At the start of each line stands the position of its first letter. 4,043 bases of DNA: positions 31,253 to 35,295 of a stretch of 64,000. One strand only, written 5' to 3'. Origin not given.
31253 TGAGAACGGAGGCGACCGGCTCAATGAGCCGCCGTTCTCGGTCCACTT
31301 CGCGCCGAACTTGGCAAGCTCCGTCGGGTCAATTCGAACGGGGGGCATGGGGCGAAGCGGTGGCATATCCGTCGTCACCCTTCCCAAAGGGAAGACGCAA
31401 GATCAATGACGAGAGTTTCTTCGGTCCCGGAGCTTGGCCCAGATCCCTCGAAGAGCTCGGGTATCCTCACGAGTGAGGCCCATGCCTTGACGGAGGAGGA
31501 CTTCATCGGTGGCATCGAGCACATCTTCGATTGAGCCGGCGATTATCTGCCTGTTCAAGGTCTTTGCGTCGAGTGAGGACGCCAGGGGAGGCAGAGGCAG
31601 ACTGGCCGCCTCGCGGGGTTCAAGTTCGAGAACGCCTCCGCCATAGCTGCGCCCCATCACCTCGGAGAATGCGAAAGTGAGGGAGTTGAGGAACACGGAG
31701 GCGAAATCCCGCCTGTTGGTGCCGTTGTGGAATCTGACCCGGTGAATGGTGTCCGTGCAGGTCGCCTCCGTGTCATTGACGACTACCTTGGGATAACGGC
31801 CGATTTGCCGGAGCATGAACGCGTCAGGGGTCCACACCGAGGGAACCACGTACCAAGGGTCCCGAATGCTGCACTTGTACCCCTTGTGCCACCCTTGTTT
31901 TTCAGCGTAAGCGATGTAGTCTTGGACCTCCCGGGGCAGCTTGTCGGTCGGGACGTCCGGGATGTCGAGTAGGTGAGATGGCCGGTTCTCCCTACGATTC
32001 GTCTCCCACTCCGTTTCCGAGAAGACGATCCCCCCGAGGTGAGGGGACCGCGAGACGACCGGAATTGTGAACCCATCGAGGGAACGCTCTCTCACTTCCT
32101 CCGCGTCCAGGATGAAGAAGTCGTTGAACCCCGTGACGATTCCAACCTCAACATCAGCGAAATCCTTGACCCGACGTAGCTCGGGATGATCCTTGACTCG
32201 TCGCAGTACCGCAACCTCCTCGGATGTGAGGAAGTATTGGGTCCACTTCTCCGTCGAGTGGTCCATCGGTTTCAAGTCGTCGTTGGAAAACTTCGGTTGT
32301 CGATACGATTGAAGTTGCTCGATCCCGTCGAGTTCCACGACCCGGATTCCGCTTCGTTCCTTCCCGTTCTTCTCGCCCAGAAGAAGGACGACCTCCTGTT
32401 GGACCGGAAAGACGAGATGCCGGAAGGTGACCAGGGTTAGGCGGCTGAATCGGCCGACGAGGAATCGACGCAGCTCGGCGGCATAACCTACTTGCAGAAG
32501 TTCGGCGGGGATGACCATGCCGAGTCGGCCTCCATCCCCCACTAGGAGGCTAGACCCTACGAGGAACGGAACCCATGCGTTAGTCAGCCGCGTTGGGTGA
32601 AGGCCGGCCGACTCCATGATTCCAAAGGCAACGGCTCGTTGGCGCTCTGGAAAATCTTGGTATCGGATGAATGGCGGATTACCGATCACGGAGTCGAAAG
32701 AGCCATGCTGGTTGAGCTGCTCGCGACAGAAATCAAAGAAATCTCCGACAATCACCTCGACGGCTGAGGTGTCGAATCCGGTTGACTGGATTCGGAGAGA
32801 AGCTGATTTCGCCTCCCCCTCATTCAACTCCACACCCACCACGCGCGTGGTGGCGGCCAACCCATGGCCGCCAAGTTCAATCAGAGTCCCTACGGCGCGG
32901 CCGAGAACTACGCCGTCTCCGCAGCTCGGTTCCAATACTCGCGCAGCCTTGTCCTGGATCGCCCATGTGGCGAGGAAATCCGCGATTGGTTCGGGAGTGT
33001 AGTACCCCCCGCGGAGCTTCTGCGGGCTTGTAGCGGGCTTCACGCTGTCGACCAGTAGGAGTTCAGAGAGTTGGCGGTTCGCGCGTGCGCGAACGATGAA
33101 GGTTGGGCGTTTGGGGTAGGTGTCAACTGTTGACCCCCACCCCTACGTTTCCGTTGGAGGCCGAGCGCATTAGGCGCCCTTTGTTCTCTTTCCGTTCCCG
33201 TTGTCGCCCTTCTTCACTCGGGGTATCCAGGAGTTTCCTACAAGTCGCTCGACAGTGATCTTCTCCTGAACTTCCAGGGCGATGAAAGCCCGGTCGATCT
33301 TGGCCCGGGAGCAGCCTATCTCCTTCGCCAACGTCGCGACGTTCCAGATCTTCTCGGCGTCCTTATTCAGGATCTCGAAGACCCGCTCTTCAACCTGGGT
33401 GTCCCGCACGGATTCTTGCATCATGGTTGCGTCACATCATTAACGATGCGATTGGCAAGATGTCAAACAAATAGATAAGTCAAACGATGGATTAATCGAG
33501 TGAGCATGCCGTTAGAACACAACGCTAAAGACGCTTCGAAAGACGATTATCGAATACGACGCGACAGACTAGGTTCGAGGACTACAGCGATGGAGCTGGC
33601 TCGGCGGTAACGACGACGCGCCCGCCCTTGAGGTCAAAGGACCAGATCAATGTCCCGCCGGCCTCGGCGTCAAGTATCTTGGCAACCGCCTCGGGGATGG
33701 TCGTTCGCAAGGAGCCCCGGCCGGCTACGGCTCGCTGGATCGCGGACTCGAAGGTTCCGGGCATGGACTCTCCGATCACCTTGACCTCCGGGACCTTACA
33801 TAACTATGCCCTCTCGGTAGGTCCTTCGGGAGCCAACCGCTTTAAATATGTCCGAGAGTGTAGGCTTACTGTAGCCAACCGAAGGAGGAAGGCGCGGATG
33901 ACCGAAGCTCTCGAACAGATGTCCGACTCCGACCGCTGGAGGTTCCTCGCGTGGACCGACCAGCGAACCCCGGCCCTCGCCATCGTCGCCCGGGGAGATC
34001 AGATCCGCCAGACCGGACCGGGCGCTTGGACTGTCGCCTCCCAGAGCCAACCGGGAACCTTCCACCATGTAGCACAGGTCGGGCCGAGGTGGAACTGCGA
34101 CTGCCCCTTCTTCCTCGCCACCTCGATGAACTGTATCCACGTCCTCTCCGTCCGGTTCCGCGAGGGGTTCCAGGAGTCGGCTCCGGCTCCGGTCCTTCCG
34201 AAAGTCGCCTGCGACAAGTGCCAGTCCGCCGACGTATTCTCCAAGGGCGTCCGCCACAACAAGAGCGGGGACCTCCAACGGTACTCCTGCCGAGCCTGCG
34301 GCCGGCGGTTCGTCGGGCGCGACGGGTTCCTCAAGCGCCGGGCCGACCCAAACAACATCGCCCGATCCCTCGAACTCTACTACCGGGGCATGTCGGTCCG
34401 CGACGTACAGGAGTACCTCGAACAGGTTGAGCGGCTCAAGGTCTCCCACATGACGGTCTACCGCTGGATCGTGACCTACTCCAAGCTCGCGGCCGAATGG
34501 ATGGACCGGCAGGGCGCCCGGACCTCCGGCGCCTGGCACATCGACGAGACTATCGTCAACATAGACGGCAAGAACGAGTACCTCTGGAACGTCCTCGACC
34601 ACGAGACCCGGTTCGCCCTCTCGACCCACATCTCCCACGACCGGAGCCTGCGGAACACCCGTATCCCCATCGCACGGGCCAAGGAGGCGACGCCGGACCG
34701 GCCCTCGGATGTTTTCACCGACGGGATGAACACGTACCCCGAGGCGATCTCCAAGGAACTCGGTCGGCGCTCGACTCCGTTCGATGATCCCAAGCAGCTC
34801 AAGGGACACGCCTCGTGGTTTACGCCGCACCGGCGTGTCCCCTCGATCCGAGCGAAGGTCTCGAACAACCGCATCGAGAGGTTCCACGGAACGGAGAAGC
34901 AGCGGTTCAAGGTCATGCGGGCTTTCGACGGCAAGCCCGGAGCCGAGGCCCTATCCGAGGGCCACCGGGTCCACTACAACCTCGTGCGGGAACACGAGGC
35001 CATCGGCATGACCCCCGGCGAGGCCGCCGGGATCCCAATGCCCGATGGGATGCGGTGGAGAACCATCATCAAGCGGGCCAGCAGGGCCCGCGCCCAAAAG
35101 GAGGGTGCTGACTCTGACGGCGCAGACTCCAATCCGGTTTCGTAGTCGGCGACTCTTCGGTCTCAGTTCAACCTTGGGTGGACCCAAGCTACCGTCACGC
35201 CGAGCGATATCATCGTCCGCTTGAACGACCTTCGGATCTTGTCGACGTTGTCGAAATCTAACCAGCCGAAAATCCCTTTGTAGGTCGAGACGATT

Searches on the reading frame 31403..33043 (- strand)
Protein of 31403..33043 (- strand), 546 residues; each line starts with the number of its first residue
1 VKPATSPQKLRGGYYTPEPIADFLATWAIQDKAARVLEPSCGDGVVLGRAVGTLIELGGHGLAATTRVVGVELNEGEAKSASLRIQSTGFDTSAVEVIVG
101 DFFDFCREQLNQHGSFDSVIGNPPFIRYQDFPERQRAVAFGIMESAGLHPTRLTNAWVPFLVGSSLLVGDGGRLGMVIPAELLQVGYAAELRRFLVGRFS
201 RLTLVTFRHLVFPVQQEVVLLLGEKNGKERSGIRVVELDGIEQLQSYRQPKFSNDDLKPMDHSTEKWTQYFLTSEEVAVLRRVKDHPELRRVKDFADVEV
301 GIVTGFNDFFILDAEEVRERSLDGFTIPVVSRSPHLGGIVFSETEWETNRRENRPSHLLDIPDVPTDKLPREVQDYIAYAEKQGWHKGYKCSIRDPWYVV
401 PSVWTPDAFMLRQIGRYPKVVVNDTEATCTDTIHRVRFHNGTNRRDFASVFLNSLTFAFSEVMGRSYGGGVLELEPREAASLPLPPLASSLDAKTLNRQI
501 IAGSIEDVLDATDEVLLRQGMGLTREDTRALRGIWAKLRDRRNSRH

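Call 3: search_protein_families(library=pfam, proteins=[window:31403-33043:-], max_evalue=0.1)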
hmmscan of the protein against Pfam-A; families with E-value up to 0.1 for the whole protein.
window:31403-33043:- (546 aa): 3 families
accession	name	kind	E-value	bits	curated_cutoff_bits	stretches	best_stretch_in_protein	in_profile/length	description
PF22837.1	M_Eco57I_C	-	8.1e-43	147.3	27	1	265-533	4-271/283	Type II methyltransferase M.Eco57I, C-terminal domain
PF02384.22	N6_Mtase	-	3.2e-12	46.8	20.4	1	5-267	19-275/311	N-6 DNA Methylase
PF07669.17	Eco57I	-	2e-09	38.2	25.3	1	109-207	69-165/171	Eco57I restriction-modification methylase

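Call 4: search_protein_families(library=padloc, proteins=[window:31403-33043:-], max_evalue=0.1)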
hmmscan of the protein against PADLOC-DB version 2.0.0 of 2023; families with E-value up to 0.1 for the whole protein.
window:31403-33043:- (546 aa): 36 families (the best 25 are shown)
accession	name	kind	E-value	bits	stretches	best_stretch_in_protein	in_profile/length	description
PDLC03267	MTase_II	-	4.6e-191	634.4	1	5-545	7-538/539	Type II methyltransferase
PDLC03301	MTase_II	-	4e-74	248.3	1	7-489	70-541/604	Type II methyltransferase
PDLC03222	MTase_II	-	8.8e-22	75.4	1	11-489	131-584/602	Type II methyltransferase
PDLC03248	MTase_II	-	1.4e-21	74.9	1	12-322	10-307/521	Type II methyltransferase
PDLC04134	mad2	-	3.6e-19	66.9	1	10-239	269-460/492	mads_2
PDLC03226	MTase_II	-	3.8e-17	60.1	1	6-206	11-214/579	Type II methyltransferase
PDLC03328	MTase_II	-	2.1e-16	57.5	1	32-489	55-507/587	Type II methyltransferase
PDLC03313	MTase_II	-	1.1e-14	51.9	1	11-317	22-353/563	Type II methyltransferase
PDLC03331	MTase_II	-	1.5e-14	51.6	1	13-401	31-400/541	Type II methyltransferase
PDLC03335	MTase_II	-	2.1e-12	44.5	1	11-209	79-286/607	Type II methyltransferase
PDLC03348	MTase_II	-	5.1e-12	43.1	1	112-313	343-532/727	Type II methyltransferase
PDLC03366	MTase_II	-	1.4e-11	41.8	1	10-327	21-332/568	Type II methyltransferase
PDLC03227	MTase_II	-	1.4e-10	38.7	1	10-229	26-243/494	Type II methyltransferase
PDLC03604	REase_MTase_IIG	-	8.1e-09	32.1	1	112-316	531-734/1011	Type IIG restriction enzyme-methyltransferase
PDLC03719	oMTase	-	6.6e-08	29.9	1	11-130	25-127/387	orphan methyltransferase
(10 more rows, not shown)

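Call 7: search_protein_families(library=ncbifam, proteins=[window:31403-33043:-], max_evalue=0.01)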
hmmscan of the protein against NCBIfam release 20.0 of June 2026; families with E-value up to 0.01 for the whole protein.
window:31403-33043:- (546 aa): 3 families
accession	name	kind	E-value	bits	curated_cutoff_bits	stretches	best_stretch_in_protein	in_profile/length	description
TIGR03534.1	RF_mod_PrmC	equivalog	2.7e-05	23.7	199.1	1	30-138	86-179/253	peptide chain release factor N(5)-glutamine methyltransferase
TIGR02987.1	met_A_Alw26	exception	0.0018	17.1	353.5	1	10-126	2-123/523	Alw26I/Eco31I/Esp3I family type II restriction adenine-specific DNA-methyltransferase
NF047738.1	antiphage_MADS2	equivalog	0.0029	16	720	0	10-51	309-350/654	methylation-associated defense system DNA methyltransferase MAD2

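Call 51: search_protein_families(library=padloc, proteins=[P0134], max_evalue=1e-20)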
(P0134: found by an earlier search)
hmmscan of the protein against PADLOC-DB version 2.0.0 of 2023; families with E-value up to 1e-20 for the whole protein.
P0134 (1071 aa): 20 families
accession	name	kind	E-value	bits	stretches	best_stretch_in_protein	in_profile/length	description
PDLC04531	PDC-M23B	-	6.2e-194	645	1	84-1056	76-1059/1060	-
PDLC04530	PDC-M23B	-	1.1e-88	296.2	1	295-1056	49-827/828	-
PDLC00192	HamB1|HamB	-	7.4e-71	237.1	1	295-729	253-678/1104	DEAD-box helicase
PDLC04532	PDC-M23B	-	1.8e-66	222.8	1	270-801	266-808/817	-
PDLC00174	HamB1|HamB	-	3.1e-52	175.6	1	295-728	287-717/1163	DEAD-box helicase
PDLC00186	HamB1|HamB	-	8e-52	174.3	1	330-778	162-600/864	DEAD-box helicase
PDLC00187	HamB1|HamB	-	7.1e-50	168.1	1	329-746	156-544/851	DEAD-box helicase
PDLC00194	HamB1|HamB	-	1.8e-49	166.5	1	308-510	225-425/995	DEAD-box helicase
PDLC00188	HamB1|HamB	-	6.7e-46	154.9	1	307-496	238-427/1037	DEAD-box helicase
PDLC00200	HamB2|HamB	-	6.3e-45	151.5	1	331-752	163-572/865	DEAD-box helicase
PDLC00185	HamB1|HamB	-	2.1e-36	123.2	1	329-748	157-555/871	DEAD-box helicase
PDLC00178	HamB1|HamB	-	2.1e-33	113.3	0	310-490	244-424/830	DEAD-box helicase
PDLC00190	HamB1|HamB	-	6.5e-32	108.9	0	570-735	377-537/866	DEAD-box helicase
PDLC00199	HamB2|HamB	-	2.9e-31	106.3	0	331-480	152-297/841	DEAD-box helicase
PDLC00176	HamB1|HamB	-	3.2e-30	102.9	0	573-744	375-538/845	DEAD-box helicase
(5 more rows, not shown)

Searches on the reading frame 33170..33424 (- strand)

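Call 3: search_protein_families(library=pfam, proteins=[window:33170-33424:-], max_evalue=0.1)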
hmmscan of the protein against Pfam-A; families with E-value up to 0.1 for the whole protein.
window:33170-33424:- (84 aa): 2 families
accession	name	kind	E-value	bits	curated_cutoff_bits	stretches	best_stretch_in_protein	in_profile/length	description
PF08279.18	HTH_11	-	0.03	14.6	25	1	13-47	3-36/55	HTH domain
PF13730.12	HTH_36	-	0.075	13.3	25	0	29-47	28-46/55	Helix-turn-helix domain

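Call 4: search_protein_families(library=padloc, proteins=[window:33170-33424:-], max_evalue=0.1)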
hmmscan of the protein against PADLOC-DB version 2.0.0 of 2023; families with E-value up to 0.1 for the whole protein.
window:33170-33424:- (84 aa): 1 family
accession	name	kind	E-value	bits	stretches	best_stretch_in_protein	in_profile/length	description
PDLC01268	CasR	-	0.02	12.9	1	12-57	126-168/179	"CAS-I,CAS-II,CAS-III,CAS-IV,CAS-V,CAS-VI; associated_signaling"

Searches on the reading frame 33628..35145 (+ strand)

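Call 7: search_protein_families(library=ncbifam, proteins=[window:33628-35145:+], max_evalue=0.01)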
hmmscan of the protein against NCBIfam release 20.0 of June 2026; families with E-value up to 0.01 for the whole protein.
window:33628-35145:+ (505 aa): 8 families
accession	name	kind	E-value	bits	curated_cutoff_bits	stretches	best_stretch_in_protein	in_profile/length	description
NF033587.1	transpos_IS6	equivalog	1e-36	126.6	125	1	236-454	3-202/202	IS6 family transposase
NF033558.1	transpos_IS1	equivalog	4e-12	46.5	100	1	195-376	1-169/199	IS1 family transposase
NF033577.2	transpos_IS481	equivalog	7.1e-09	35.6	224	1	236-465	56-282/284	IS481 family transposase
NF033543.2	transpos_IS256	equivalog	2.4e-07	30.1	150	1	242-313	63-134/338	IS256 family transposase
NF033588.1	transpos_ISC774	exception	7.6e-05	22.3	200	1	242-370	19-132/195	IS6 family transposase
NF050000.1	IS1_IS1595_Zn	domain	0.001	19.6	28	1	195-230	1-33/34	IS1/IS1595 family N-terminal zinc-binding domain-containing protein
NF033516.0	transpos_IS3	equivalog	0.0018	17.6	160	0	412-463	313-365/369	IS3 family transposase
NF048018.1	IS256_N_4Cys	domain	0.0074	16.9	27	1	195-228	2-31/31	transposase-like zinc-binding domain-containing protein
